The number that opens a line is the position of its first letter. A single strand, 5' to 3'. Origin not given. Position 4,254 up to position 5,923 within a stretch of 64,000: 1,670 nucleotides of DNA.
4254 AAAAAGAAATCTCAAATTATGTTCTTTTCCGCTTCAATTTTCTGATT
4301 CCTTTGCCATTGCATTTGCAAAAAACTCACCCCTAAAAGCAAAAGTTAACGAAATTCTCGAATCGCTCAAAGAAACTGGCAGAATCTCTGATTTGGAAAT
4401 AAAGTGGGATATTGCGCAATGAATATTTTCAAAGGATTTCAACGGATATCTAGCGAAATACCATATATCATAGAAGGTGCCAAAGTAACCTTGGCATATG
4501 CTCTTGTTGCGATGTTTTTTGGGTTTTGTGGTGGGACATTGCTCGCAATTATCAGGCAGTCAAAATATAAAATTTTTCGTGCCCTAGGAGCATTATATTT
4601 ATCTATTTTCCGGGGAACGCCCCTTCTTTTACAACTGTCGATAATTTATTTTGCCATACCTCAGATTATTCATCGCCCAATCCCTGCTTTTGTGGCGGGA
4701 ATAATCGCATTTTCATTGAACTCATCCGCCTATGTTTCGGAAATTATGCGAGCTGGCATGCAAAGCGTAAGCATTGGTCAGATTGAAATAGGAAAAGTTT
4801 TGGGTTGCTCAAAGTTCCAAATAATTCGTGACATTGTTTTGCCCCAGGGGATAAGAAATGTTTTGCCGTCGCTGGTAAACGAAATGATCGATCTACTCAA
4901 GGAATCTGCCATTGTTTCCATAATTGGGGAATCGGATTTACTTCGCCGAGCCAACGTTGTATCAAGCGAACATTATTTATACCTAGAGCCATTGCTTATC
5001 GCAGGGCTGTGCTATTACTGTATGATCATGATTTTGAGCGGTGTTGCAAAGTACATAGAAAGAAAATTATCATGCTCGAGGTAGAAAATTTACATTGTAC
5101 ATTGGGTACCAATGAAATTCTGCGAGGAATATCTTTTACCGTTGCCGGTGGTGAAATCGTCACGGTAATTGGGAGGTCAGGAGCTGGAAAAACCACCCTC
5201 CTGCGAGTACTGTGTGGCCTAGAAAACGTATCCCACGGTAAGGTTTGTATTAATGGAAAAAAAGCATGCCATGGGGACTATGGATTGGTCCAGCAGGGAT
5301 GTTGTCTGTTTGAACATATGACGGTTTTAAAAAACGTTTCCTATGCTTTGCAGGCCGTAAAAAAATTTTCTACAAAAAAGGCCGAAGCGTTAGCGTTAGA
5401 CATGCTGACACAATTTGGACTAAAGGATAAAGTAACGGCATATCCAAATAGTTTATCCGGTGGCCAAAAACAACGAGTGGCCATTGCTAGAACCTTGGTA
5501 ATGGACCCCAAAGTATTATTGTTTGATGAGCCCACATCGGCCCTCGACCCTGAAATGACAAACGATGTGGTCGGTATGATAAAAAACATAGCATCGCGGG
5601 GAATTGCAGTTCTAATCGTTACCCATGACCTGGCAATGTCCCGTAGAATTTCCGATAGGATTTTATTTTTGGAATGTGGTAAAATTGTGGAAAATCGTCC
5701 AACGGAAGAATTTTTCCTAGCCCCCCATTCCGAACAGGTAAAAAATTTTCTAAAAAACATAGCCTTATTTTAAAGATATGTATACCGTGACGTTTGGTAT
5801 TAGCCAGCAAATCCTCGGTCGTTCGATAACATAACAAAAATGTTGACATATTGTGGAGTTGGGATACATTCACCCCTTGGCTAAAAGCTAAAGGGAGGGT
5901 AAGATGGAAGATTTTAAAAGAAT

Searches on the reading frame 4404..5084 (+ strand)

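Call 18: search_protein_families(library=pfam, proteins=[window:4404-5084:+], max_evalue=0.00001)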
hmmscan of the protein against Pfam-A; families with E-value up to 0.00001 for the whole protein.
window:4404-5084:+ (226 aa): 1 family
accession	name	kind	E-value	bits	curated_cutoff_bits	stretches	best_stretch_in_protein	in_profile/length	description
PF00528.27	BPD_transp_1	-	6.9e-24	85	26.4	1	44-222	5-182/184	Binding-protein-dependent transport system inner membrane component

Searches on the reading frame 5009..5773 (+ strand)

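Call 18: search_protein_families(library=pfam, proteins=[window:5009-5773:+], max_evalue=0.00001)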
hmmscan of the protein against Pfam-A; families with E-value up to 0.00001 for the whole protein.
window:5009-5773:+ (254 aa): 2 families
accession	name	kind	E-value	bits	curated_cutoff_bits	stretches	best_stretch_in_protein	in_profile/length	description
PF00005.33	ABC_tran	-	7e-32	111.3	25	1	38-177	1-137/137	ABC transporter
PF13304.12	AAA_21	-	4e-13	50.5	27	1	138-208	227-300/304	AAA domain, putative AbiEii toxin, Type IV TA system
